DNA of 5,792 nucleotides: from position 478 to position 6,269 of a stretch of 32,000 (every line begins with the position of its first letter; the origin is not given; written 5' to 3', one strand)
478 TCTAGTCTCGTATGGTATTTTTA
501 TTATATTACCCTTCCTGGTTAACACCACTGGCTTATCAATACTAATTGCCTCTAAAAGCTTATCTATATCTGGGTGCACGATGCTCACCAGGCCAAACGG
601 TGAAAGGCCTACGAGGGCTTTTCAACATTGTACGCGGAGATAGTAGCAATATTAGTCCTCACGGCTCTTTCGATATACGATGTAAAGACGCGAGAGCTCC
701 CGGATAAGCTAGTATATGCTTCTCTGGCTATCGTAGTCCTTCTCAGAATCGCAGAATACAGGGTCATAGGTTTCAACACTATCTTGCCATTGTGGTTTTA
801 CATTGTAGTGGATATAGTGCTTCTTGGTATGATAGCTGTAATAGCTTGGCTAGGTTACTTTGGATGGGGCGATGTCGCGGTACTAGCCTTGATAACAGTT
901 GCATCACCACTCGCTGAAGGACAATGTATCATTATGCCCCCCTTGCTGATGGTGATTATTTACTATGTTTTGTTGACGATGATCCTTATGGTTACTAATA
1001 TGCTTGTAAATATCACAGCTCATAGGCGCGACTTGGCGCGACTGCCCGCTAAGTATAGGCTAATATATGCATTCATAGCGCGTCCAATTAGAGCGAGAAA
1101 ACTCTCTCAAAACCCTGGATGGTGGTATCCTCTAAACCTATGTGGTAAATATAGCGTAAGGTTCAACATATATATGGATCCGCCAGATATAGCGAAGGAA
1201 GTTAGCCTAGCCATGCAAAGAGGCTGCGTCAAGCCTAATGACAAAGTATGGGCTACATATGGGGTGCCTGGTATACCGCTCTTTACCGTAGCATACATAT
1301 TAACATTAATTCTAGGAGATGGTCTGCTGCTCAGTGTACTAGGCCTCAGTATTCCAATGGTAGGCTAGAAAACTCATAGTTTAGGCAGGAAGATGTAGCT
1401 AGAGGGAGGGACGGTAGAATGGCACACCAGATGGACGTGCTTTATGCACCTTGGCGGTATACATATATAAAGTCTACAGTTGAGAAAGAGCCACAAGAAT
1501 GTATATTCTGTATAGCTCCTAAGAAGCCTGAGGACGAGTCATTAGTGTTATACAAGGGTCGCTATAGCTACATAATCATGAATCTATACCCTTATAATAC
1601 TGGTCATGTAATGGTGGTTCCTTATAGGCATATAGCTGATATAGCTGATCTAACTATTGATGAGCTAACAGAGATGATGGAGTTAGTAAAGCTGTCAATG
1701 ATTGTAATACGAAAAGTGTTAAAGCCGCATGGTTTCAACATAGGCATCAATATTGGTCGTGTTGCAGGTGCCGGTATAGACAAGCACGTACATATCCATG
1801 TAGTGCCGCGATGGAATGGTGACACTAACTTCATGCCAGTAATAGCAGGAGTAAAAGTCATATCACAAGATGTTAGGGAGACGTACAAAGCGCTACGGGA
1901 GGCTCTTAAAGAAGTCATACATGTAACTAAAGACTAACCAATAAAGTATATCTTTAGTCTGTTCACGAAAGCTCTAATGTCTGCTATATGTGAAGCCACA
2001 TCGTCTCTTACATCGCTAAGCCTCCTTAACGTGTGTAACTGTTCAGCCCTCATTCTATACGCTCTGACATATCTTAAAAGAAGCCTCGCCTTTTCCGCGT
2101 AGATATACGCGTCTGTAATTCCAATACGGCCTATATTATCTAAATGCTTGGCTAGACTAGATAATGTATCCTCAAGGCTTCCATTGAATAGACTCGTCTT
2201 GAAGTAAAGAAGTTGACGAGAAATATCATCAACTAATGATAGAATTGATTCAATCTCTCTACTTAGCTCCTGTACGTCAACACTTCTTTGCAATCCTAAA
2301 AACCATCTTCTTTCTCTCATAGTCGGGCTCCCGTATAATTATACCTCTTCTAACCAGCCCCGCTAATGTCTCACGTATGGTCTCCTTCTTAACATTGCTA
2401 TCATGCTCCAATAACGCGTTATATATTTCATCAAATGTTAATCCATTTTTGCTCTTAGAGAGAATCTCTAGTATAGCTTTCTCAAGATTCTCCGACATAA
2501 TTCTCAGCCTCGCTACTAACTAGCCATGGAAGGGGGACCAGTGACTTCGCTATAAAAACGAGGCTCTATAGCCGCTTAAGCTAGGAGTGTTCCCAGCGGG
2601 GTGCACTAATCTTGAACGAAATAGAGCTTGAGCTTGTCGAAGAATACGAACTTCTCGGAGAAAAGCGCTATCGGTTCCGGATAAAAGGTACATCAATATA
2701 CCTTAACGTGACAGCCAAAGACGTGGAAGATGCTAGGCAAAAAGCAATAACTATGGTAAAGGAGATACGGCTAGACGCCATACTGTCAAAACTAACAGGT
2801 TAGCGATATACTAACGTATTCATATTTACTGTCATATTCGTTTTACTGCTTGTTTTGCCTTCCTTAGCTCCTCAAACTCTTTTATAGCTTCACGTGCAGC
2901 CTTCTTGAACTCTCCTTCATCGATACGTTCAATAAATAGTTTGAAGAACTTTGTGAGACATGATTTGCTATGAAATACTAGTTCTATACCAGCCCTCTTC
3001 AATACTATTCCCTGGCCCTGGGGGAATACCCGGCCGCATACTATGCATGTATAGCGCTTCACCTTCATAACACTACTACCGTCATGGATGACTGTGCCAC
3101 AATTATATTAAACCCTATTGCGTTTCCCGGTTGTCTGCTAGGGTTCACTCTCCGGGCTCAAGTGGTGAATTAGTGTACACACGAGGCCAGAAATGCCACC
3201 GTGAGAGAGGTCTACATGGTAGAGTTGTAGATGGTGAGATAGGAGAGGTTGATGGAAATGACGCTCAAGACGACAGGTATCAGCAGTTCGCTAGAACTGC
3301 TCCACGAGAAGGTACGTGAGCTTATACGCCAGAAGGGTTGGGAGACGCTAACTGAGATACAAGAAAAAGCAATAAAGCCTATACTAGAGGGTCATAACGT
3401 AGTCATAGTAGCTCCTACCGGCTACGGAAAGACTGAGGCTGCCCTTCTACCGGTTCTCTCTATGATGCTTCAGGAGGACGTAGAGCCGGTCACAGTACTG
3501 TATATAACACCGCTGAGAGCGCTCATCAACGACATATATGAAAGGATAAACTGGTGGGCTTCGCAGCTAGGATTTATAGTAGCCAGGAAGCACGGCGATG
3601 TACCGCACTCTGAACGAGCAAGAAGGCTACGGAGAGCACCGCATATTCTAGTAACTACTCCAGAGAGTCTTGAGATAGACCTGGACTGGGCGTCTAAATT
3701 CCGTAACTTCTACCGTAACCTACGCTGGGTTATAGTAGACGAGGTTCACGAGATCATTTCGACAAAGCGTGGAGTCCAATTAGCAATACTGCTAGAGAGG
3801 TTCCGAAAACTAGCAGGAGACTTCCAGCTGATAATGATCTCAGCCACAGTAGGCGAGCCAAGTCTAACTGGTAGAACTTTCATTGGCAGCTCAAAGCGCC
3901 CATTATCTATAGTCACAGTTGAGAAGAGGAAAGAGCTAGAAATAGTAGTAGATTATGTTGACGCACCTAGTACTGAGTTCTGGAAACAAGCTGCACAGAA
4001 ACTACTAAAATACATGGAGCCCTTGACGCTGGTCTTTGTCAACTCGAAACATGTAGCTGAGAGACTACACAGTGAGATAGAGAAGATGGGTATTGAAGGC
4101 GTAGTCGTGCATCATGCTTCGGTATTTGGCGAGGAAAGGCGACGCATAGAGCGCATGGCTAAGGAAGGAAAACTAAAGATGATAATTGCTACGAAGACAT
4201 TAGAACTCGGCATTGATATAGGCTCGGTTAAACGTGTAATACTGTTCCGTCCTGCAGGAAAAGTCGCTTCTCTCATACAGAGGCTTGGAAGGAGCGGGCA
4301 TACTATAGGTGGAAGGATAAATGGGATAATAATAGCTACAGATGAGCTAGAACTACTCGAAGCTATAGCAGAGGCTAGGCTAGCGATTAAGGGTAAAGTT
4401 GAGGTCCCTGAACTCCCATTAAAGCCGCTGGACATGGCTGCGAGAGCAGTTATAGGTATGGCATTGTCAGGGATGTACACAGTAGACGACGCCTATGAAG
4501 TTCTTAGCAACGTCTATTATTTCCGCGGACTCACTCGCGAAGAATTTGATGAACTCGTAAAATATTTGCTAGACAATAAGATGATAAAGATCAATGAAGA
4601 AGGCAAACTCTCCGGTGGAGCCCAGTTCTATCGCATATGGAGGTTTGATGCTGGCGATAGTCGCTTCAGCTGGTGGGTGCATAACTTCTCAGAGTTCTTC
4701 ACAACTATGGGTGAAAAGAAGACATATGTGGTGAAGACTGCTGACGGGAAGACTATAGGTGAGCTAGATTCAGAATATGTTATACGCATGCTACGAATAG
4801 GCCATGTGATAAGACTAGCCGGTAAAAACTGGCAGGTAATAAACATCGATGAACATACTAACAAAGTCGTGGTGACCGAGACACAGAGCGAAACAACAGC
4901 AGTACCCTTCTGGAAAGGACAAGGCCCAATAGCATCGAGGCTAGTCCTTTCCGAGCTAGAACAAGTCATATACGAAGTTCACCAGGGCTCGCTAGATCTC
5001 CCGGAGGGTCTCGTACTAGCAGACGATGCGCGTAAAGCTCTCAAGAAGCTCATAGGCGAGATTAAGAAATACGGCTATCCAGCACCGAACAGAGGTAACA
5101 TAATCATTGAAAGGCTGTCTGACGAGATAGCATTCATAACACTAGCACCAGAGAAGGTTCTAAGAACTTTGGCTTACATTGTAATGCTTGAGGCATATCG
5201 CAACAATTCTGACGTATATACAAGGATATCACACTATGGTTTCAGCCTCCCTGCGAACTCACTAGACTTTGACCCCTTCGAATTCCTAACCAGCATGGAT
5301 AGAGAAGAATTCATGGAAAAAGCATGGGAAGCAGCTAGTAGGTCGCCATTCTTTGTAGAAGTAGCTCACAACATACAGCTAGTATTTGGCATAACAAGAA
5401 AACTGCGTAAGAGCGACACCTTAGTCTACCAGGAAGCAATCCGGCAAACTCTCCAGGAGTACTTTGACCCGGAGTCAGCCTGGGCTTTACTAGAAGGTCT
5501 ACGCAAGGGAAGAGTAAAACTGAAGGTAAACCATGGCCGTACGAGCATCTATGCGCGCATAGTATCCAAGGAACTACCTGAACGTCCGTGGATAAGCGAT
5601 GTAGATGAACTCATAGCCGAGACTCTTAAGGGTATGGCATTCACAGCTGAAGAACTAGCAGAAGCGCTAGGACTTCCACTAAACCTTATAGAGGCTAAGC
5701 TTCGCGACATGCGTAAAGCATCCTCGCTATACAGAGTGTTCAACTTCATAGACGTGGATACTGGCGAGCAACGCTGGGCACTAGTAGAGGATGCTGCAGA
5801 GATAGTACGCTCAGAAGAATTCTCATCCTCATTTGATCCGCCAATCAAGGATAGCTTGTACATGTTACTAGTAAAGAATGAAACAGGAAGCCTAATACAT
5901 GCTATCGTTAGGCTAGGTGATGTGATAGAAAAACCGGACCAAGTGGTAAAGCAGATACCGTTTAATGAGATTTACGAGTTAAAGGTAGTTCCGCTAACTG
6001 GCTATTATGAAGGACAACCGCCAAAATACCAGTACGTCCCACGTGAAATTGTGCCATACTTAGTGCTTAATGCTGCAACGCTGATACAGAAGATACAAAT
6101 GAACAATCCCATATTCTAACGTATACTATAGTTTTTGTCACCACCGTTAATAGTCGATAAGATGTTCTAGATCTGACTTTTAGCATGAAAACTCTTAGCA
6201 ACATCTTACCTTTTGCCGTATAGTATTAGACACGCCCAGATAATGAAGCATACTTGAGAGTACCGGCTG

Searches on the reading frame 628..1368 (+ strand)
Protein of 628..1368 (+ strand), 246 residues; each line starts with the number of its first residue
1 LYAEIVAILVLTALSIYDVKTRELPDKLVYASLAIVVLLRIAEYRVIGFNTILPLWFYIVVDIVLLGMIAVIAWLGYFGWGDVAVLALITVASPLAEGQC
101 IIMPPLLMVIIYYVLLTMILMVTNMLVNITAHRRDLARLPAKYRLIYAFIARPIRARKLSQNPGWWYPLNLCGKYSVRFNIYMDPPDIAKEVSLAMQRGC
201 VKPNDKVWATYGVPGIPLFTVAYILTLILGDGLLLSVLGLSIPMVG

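Call 9: search_protein_families(library=pfam, proteins=[window:628-1368:+], max_evalue=0.001)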
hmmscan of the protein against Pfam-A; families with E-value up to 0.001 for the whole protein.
window:628-1368:+ (246 aa): 2 families
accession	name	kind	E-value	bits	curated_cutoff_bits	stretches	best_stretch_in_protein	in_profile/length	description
PF06847.16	Arc_PepC_II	-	8.3e-09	36.3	29.9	1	144-231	2-92/93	Archaeal Peptidase A24 C-terminus Type II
PF01478.23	Peptidase_A24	-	2.8e-07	31.4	26.5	1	5-120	1-102/104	Type IV leader peptidase family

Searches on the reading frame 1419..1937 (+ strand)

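Call 9: search_protein_families(library=pfam, proteins=[window:1419-1937:+], max_evalue=0.001)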
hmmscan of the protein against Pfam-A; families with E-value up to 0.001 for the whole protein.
window:1419-1937:+ (172 aa): 3 families
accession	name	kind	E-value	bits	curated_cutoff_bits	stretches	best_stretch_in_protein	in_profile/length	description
PF01230.28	HIT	-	1.1e-16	61.6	21.5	1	37-131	2-95/98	HIT domain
PF11969.13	DcpS_C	-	2.5e-09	38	24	1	27-129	1-100/114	Scavenger mRNA decapping enzyme C-term binding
PF04677.20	CwfJ_C_1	-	2e-06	28.1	21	1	21-88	7-73/122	Protein similar to CwfJ C-terminus 1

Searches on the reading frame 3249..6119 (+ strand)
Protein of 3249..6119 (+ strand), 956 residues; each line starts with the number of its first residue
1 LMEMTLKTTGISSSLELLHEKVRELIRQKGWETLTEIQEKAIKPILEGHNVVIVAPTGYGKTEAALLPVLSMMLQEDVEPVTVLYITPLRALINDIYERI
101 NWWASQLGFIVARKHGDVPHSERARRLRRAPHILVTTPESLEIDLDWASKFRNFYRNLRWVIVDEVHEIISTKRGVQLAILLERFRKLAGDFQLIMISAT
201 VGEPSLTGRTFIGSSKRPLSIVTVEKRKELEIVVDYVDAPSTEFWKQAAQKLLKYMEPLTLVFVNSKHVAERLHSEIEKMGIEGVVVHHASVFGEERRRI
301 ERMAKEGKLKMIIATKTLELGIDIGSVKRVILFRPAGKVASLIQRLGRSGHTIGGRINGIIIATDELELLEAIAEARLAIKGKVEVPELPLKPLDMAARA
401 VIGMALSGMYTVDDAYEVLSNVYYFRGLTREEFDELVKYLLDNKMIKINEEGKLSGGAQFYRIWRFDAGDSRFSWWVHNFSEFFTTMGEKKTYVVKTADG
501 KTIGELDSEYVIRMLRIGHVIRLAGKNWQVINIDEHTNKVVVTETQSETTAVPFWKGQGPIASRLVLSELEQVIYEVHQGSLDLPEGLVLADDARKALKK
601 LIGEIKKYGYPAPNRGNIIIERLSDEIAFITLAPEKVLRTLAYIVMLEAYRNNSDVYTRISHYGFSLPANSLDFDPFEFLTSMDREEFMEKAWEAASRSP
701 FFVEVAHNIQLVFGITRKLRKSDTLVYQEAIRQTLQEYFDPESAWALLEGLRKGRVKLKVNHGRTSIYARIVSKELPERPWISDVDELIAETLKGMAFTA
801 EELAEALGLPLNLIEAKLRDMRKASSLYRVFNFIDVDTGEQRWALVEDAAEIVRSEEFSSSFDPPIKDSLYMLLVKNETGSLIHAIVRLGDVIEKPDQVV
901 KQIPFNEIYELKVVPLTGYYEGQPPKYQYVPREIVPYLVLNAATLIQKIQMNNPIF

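Call 9: search_protein_families(library=pfam, proteins=[window:3249-6119:+], max_evalue=0.001)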
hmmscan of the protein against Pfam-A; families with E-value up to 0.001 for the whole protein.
window:3249-6119:+ (956 aa): 6 families
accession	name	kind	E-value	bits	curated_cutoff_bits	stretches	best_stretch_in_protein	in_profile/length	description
PF00270.35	DEAD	-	3.5e-41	141.2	26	1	35-202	1-161/167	DEAD/DEAH box helicase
PF00271.37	Helicase_C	-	1.1e-17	64.6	23.5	1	254-350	12-107/110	Helicase conserved C-terminal domain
PF19306.5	WH_Lhr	-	2.4e-13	50.3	27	1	381-549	5-165/168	Large helicase-related protein, winged helix domain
PF04851.21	ResIII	-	3.4e-10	40.5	22.5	1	34-200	4-161/164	Type III restriction enzyme, res subunit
PF08494.16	DEAD_assoc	-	3.2e-07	30.8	23.5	1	717-762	140-184/191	DEAD/H associated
PF22590.2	Cas3-like_C_2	-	5.1e-06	27.1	27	1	260-348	5-100/106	CRISPR-associated nuclease/helicase Cas3, C-terminal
